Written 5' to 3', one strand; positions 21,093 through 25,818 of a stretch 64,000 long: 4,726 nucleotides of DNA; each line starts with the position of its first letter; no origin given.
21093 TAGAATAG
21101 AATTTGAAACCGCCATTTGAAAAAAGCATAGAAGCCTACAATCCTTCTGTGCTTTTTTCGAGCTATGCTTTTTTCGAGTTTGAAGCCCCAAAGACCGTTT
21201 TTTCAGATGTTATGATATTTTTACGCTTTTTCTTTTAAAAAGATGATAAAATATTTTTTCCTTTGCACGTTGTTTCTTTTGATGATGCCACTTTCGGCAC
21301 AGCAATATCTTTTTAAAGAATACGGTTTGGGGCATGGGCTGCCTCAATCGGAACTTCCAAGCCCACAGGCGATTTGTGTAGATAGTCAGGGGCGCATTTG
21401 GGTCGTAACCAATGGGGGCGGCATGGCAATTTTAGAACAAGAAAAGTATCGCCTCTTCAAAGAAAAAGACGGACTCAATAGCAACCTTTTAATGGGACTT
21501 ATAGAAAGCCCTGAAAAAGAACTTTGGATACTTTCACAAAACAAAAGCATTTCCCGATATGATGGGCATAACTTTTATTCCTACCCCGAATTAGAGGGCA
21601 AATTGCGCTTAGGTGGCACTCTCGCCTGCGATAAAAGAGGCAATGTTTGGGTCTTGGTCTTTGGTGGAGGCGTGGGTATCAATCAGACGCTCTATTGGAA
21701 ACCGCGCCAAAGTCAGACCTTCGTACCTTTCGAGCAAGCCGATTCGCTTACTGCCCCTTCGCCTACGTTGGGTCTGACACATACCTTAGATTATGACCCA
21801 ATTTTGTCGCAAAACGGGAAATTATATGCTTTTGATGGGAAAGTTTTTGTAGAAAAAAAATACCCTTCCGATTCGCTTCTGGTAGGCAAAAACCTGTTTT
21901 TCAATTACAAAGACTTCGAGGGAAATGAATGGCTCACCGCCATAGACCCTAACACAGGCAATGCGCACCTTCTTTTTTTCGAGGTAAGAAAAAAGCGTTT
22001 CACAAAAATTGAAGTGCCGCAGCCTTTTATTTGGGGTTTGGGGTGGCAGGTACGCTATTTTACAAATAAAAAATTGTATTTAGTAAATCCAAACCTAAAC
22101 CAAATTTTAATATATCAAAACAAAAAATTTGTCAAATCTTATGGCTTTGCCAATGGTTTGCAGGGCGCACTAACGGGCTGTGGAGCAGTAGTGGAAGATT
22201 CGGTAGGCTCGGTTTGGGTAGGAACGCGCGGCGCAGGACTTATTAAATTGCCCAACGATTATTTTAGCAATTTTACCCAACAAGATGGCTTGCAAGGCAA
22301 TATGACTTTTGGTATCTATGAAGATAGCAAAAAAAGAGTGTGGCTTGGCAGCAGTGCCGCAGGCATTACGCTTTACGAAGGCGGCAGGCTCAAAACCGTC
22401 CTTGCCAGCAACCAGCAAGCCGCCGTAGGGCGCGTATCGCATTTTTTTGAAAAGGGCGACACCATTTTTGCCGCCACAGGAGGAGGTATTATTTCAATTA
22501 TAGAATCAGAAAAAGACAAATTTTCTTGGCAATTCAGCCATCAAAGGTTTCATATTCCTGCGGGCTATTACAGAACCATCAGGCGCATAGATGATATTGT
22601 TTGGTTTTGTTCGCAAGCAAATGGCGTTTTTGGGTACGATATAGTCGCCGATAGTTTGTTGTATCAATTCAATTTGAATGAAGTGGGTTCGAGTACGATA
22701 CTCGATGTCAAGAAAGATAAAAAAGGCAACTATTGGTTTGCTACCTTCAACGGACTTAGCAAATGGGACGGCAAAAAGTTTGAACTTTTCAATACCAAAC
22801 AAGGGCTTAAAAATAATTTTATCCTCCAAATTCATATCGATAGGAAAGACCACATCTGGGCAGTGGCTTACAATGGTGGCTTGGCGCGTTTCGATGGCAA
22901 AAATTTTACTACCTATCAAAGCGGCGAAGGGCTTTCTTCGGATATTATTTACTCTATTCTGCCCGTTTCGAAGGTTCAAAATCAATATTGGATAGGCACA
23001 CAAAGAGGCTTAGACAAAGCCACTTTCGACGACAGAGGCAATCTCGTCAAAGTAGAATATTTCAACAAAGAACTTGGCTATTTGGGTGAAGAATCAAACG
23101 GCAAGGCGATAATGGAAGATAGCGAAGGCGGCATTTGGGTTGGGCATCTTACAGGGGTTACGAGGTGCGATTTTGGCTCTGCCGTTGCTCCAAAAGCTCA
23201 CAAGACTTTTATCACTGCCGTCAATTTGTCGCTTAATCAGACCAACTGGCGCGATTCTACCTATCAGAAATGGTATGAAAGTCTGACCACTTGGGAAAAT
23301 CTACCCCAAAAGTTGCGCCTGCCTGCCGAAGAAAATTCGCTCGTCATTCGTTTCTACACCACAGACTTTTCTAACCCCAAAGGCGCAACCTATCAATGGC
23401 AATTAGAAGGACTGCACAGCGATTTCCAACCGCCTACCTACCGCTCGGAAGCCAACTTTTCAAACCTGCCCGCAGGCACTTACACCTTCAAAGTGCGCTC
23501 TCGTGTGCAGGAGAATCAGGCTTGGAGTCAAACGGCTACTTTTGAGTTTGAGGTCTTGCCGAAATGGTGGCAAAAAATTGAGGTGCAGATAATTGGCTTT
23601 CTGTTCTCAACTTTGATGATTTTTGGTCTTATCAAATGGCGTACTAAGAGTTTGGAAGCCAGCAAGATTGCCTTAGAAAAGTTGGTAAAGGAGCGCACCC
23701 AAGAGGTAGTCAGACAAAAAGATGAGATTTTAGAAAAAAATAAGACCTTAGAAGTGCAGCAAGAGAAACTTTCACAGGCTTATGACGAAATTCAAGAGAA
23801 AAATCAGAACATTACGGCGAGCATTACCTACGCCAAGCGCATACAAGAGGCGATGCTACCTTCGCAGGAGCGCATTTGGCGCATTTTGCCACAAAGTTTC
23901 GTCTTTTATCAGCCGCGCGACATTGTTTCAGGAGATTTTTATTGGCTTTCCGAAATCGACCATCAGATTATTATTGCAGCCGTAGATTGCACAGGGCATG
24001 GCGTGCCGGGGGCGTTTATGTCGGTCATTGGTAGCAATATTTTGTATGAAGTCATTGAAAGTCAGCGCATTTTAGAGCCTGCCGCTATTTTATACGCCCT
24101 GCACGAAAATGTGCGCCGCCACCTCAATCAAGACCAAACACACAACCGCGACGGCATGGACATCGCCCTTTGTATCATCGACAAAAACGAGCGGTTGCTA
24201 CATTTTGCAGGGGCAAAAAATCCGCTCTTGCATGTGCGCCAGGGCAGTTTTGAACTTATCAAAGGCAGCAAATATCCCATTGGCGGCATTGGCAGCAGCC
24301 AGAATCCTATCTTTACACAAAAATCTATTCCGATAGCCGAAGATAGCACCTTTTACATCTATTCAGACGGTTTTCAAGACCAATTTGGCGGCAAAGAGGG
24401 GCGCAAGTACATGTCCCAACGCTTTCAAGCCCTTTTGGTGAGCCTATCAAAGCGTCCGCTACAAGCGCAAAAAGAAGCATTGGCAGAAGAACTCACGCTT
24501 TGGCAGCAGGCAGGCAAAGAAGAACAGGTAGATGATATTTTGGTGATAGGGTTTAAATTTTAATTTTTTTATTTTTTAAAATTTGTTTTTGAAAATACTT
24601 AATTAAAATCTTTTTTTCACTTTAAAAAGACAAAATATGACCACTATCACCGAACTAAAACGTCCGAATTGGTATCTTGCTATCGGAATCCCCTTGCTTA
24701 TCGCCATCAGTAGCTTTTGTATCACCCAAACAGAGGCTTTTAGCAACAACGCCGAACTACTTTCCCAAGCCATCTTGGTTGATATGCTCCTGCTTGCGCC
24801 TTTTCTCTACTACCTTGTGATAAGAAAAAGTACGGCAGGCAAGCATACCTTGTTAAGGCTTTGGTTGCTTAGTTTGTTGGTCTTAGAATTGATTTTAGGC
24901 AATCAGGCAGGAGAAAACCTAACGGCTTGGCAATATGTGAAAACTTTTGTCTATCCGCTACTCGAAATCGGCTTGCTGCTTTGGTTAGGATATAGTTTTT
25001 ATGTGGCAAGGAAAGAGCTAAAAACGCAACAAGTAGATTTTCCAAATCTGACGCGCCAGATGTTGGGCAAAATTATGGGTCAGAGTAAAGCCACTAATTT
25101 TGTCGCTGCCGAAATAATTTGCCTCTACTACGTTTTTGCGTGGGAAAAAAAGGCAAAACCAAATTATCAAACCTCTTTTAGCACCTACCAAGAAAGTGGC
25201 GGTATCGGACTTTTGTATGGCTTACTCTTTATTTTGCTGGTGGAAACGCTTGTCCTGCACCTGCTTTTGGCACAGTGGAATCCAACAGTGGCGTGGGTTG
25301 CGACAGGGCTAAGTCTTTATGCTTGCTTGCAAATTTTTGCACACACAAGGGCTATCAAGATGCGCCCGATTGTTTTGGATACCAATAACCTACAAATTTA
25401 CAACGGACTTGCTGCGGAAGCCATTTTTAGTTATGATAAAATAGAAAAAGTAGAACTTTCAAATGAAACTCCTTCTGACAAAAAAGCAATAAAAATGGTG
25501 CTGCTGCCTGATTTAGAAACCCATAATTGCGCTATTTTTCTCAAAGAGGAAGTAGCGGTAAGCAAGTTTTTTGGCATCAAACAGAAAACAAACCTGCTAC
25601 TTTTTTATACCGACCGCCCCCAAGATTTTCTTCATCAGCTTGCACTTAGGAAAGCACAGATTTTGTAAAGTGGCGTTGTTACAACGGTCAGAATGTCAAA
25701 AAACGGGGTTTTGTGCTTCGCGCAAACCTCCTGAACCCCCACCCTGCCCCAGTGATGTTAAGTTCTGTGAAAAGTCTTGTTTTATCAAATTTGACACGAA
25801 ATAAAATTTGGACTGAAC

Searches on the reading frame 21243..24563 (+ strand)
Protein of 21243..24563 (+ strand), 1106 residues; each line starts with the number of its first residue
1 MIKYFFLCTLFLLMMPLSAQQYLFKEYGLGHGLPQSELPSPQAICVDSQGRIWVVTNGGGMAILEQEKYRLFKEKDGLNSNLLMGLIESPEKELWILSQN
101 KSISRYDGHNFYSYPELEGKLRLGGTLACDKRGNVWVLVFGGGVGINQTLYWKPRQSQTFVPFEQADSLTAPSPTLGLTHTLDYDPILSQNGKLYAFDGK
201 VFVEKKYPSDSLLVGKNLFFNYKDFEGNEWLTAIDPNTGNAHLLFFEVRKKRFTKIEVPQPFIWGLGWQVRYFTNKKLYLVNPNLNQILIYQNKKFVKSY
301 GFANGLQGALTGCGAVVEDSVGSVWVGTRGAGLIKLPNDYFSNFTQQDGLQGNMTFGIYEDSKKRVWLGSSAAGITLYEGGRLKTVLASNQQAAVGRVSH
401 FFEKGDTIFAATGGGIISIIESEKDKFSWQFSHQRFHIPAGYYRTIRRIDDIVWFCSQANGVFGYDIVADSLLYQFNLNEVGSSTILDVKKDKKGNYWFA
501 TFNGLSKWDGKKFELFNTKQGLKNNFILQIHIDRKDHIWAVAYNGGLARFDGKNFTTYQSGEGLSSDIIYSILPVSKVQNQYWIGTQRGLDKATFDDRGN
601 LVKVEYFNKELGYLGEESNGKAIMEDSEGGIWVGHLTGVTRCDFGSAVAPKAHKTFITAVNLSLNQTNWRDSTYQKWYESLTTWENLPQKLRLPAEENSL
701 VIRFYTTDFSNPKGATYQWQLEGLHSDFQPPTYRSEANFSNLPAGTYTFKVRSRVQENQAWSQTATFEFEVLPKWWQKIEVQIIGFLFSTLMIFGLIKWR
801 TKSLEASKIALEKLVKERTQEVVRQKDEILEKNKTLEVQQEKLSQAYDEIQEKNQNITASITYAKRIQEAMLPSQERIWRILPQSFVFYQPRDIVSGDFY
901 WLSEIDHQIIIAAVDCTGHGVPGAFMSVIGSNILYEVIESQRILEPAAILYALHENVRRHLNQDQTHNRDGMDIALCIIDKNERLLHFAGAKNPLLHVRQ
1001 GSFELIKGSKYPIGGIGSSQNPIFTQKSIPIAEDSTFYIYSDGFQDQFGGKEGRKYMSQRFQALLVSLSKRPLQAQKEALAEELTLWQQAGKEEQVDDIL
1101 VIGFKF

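Call 13: search_protein_families(library=pfam, proteins=[window:21243-24563:+], max_evalue=0.01)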
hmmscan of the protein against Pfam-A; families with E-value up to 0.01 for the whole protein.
window:21243-24563:+ (1106 aa): 3 families
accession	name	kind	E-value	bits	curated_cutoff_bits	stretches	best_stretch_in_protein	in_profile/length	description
PF07494.17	Reg_prop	-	6.4e-22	75.3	20.4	0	42-58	8-24/24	Two component regulator propeller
PF07228.17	SpoIIE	-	7.3e-21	75.4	25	1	906-1104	2-189/192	Stage II sporulation protein E (SpoIIE)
PF07495.19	Y_Y_Y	-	5.1e-09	36.3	26.6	1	708-771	1-64/65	Y_Y_Y domain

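Call 14: search_protein_families(library=ncbifam, proteins=[window:21243-24563:+], max_evalue=0.01)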
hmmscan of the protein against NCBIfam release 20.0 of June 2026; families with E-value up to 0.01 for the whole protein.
window:21243-24563:+ (1106 aa): 1 family
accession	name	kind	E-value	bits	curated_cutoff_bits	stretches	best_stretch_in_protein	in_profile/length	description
NF038263.1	prot_phos_SiaA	equivalog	8e-61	206.4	700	1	823-1106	379-657/658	biofilm regulation protein phosphatase SiaA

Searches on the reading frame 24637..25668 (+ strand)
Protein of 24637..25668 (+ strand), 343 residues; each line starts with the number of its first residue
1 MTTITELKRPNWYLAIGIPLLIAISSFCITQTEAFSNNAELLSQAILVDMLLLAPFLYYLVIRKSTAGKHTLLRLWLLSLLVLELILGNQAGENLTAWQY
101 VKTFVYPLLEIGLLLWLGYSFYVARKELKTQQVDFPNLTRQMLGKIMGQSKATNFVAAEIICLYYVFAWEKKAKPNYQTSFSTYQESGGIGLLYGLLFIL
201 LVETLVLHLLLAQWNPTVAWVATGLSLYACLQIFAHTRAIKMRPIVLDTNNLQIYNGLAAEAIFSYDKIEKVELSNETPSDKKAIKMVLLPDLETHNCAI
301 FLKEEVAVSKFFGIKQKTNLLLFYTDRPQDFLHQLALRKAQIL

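Call 13: search_protein_families(library=pfam, proteins=[window:24637-25668:+], max_evalue=0.01)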
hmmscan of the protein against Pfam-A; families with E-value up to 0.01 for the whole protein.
window:24637-25668:+ (343 aa): 0 families

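Call 14: search_protein_families(library=ncbifam, proteins=[window:24637-25668:+], max_evalue=0.01)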
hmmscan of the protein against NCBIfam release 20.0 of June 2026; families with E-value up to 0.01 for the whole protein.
window:24637-25668:+ (343 aa): 0 families

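Call 15: find_encoding_contigs(protein=window:24637-25668:+, flank=10000, max_places=10)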
Protein window:24637-25668:+ (343 aa): 1 contig read that carries it; 1 place shown.
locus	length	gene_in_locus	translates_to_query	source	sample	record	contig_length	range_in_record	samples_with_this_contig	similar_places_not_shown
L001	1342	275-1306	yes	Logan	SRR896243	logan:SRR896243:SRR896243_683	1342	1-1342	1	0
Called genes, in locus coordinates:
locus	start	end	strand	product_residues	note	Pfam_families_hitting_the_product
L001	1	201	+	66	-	?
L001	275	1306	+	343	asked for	-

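Call 44: find_homologous_proteins(query=window:24637-25668:+)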
Query window:24637-25668:+ (343 aa): 7 proteins with E <= 0.001 among 6533 candidates.
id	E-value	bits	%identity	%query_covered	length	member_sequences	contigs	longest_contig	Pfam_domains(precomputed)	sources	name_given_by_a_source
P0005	3.2e-221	751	100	100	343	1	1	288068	-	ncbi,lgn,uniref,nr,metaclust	ncbi:hypothetical protein [Hugenholtzia roseola]|uniref:hypothetical protein n=1 Tax=Hugenholtzia ro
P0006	1.6e-101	358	50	97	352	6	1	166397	-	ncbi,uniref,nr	ncbi:hypothetical protein [Flavobacterium turcicum]|uniref:Beta-carotene 15,15'-monooxygenase n=1 Ta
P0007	2.0e-90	321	49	96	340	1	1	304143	-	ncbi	-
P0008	9.3e-77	277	43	99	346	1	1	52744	-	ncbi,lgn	-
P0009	5.9e-67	244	38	97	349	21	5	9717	-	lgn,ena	-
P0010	2.2e-48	183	40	68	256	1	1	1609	-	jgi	jgi:hypothetical protein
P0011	6.3e-17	80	30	57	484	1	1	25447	-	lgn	-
